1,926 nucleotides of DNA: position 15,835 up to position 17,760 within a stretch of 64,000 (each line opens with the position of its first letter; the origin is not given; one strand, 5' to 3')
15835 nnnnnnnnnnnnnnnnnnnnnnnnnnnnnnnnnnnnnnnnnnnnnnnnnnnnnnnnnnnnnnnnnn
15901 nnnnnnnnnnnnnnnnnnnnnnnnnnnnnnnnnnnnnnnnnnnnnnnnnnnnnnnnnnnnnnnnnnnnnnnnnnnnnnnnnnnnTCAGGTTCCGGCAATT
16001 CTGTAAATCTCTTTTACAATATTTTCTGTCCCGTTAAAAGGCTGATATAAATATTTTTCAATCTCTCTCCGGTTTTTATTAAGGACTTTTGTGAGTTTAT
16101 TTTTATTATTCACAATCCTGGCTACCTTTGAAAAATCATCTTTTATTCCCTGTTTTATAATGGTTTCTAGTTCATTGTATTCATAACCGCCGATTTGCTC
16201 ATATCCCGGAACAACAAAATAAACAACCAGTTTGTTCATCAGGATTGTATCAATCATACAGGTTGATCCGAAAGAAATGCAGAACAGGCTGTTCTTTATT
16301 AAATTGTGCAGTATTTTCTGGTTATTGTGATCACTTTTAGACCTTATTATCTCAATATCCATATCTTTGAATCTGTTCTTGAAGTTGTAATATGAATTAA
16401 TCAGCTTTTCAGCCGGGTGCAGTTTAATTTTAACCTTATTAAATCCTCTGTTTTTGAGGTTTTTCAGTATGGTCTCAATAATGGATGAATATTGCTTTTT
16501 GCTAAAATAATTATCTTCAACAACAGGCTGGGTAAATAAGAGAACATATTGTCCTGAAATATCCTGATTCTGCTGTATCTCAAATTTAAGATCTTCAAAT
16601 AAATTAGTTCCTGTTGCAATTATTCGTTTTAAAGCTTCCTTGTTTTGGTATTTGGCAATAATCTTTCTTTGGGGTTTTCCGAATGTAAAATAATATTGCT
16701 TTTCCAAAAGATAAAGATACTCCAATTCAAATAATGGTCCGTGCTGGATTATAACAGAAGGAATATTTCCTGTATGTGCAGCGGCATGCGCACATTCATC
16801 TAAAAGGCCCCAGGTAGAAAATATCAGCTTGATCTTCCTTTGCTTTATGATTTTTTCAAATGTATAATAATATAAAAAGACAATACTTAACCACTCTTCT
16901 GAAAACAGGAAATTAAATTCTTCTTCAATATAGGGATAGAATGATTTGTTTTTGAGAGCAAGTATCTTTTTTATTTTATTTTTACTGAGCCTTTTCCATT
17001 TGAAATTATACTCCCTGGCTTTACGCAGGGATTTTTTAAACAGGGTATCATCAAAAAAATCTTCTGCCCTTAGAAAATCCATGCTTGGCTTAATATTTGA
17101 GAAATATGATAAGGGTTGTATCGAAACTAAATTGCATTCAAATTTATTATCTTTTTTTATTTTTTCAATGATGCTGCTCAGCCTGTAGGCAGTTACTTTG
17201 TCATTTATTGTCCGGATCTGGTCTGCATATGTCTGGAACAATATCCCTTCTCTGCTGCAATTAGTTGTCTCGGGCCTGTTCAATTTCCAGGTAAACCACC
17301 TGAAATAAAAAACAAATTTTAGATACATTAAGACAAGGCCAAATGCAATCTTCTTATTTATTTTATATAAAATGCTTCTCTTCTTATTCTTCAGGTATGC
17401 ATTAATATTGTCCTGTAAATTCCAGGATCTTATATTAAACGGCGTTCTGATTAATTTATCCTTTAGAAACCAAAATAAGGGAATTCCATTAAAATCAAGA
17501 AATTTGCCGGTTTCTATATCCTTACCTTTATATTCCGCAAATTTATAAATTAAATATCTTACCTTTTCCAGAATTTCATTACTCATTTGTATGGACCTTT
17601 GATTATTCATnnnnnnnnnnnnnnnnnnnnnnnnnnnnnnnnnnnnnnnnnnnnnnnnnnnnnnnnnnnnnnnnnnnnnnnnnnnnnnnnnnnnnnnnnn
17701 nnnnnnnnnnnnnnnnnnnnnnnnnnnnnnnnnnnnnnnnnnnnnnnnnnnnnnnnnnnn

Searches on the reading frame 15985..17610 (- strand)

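Call 11: search_protein_families(library=pfam, proteins=[window:15985-17610:-], max_evalue=1)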
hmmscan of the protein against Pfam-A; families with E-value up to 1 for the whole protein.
window:15985-17610:- (541 aa): 1 family
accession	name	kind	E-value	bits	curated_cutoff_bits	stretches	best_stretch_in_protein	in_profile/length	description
PF13439.12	Glyco_transf_4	-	0.017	15.6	28.5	1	234-317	47-122/170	Glycosyltransferase Family 4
